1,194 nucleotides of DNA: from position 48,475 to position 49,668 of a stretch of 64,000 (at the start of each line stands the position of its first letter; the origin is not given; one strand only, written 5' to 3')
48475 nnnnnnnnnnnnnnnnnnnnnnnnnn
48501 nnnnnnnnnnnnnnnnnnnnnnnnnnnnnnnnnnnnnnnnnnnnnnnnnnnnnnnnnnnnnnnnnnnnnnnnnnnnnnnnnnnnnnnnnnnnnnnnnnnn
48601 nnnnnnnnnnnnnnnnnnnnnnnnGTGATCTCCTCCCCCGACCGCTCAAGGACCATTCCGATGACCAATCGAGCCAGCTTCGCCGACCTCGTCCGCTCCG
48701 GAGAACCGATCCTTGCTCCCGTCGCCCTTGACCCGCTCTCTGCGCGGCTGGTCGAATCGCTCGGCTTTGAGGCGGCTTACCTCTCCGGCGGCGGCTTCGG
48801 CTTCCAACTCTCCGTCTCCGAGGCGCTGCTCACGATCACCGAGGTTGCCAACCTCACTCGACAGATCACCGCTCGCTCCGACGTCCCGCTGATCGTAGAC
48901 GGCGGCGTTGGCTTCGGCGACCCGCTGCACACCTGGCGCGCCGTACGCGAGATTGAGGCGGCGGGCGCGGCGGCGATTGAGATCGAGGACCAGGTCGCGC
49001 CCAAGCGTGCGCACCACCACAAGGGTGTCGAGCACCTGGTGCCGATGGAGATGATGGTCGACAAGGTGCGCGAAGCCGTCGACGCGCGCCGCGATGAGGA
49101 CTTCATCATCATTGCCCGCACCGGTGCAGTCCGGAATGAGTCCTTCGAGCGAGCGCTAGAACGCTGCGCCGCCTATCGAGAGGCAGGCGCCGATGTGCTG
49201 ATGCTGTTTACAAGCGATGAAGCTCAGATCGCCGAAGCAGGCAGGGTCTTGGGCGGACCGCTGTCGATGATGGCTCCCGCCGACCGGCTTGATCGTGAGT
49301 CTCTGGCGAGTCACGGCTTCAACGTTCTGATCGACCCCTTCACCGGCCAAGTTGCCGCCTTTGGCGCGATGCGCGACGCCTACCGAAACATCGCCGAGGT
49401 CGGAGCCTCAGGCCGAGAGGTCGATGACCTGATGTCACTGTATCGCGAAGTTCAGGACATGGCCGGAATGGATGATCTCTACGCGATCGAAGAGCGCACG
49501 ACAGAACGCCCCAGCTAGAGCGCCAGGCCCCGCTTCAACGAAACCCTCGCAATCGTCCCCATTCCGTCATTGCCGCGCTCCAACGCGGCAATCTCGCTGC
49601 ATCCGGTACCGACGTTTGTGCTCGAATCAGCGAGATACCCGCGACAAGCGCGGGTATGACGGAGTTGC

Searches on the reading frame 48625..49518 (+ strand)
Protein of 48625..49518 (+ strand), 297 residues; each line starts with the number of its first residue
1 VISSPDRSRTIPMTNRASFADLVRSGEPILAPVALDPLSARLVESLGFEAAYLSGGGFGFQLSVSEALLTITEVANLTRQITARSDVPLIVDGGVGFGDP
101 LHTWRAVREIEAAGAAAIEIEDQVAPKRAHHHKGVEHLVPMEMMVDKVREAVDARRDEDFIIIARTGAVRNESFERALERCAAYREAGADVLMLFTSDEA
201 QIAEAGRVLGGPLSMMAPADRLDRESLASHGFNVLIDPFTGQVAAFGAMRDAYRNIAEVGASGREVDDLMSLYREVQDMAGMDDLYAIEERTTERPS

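Call 3: search_protein_families(library=pfam, proteins=[window:48625-49518:+], max_evalue=1)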
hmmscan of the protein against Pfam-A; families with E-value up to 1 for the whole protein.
window:48625-49518:+ (297 aa): 3 families
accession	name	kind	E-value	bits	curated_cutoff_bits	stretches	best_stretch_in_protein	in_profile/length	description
PF13714.12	PEP_mutase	-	1.7e-40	139.6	31.5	1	19-256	1-239/240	Phosphoenolpyruvate phosphomutase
PF00463.27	ICL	-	0.0071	15.3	26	1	87-168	150-233/526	Isocitrate lyase family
PF05690.20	ThiG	-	0.1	12.4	23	1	21-97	118-186/247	Thiazole biosynthesis protein ThiG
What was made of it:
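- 48661..49518 (+): PEP-mutase/ICL-family gene, downstream half of the split gene pair. The start was set by homology. PEP_mutase, E = 1.7e-40 (call 3).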

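Call 4: search_protein_families(library=ncbifam, proteins=[window:48625-49518:+], max_evalue=1)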
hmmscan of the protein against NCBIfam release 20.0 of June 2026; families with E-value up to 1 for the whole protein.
window:48625-49518:+ (297 aa): 8 families
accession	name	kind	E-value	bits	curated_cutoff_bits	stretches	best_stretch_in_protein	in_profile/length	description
TIGR02317.1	prpB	equivalog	4.9e-53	180.2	354.4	1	16-284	2-274/285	methylisocitrate lyase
NF008455.0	PRK11320.1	equivalog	9.6e-42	143.2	353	1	17-261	9-259/295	methylisocitrate lyase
TIGR02319.1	CPEP_Pphonmut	equivalog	4.2e-37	128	420.05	1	14-269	3-264/294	carboxyvinyl-carboxyphosphonate phosphorylmutase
TIGR02321.1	Pphn_pyruv_hyd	equivalog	1.4e-27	96.5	374.4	1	13-291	1-287/290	phosphonopyruvate hydrolase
TIGR02320.1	PEP_mutase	equivalog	2.3e-27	95.8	319.55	1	34-269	16-269/284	phosphoenolpyruvate mutase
NF011645.0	PRK15063.1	equivalog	2.3e-09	36.6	562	1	86-168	147-231/430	isocitrate lyase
TIGR01346.1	isocit_lyase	equivalog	6e-08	31.5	275.9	1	87-169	151-235/527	isocitrate lyase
NF005074.0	PRK06498.1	equivalog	5.9e-07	28.4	446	1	87-168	179-263/531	isocitrate lyase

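Call 11: find_related_loci(query=window:48625-49518:+, collection=genome_contigs, flank=6000)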
Query window:48625-49518:+ (297 aa) in genome_contigs; peptide patterns used: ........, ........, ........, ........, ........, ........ (x = any residue, [..] = any of these).
561 stretches matched a pattern; 54 encode a relative of the query (tblastn E <= 1e-3); 54 distinct loci.
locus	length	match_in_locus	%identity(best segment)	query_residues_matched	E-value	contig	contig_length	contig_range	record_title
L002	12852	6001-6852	95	13-296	6e-180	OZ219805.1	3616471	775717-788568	MAG: Dehalococcoidia bacterium isolate c58c6e01-4a6e-4794-97be-e35f15c585e3 genome assembly, chromosome: 3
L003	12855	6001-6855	94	12-296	8e-177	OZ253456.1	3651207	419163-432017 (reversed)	MAG: Dehalococcoidia bacterium isolate 4ae44683-8927-4024-8904-3ea2ed4a1db5 genome assembly, chromosome: 1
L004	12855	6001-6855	94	13-297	3e-176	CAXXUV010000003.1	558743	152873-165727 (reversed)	MAG: Dehalococcoidia bacterium isolate 53e0c16e-ff2d-4f84-9f2e-96c73ee24ba6 genome assembly, contig: contig_3, whole gen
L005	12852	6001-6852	93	13-296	8e-175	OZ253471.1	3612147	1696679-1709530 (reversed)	MAG: Dehalococcoidia bacterium isolate 41ac3497-52d9-4345-8c76-2a61940320b0 genome assembly, chromosome: 1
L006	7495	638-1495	94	12-297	1e-170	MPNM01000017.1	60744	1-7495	MAG: Chloroflexi bacterium bin125 NODE_884_length_60744_cov_21.2623_ID_1767, whole genome shotgun sequence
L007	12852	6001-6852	91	13-296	1e-169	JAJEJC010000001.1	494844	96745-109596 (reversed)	MAG: Dehalococcoidia bacterium isolate p16x63bins.52 k141_621503, whole genome shotgun sequence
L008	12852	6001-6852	94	13-296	3e-169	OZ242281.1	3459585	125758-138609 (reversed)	MAG: Dehalococcoidia bacterium isolate 5b41c312-3693-4c79-a24d-842b6111755b genome assembly, chromosome: 1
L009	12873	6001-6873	88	7-297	3e-169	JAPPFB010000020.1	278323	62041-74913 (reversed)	MAG: Chloroflexota bacterium isolate RHO1_bin_20 NODE_47_length_278323_cov_29.997251, whole genome shotgun sequence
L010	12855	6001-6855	94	13-297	1e-167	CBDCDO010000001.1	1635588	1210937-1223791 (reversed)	MAG: Dehalococcoidia bacterium isolate 8a6c8105-bb6e-4bad-94d5-fb500f7a6651 genome assembly, contig: contig_1, whole gen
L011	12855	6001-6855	94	13-297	2e-167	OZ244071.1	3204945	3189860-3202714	MAG: Dehalococcoidia bacterium isolate 772cc28d-f118-45af-92c8-bcb28103da5b genome assembly, chromosome: 1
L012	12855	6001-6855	88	13-297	3e-167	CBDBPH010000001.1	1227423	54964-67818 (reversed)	MAG: Dehalococcoidia bacterium isolate 745030fc-1ee1-449d-a068-ea6b321db757 genome assembly, contig: contig_1, whole gen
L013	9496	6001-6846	91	13-294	4e-167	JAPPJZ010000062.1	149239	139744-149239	MAG: Chloroflexota bacterium isolate RHO2_bin_60 NODE_163_length_149239_cov_12.451677, whole genome shotgun sequence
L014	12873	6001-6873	90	7-297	3e-164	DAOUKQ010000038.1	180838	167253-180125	MAG TPA_asm: Dehalococcoidia bacterium isolate S7_353 k113_691172, whole genome shotgun sequence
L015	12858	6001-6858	90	12-297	1e-161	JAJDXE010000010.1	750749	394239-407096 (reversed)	MAG: Dehalococcoidia bacterium isolate jk18x25bins.9 k141_88005, whole genome shotgun sequence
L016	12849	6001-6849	91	13-295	3e-161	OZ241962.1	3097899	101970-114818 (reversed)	MAG: Dehalococcoidia bacterium isolate 3270897d-fe61-4464-a15a-05fd473d2b13 genome assembly, chromosome: 1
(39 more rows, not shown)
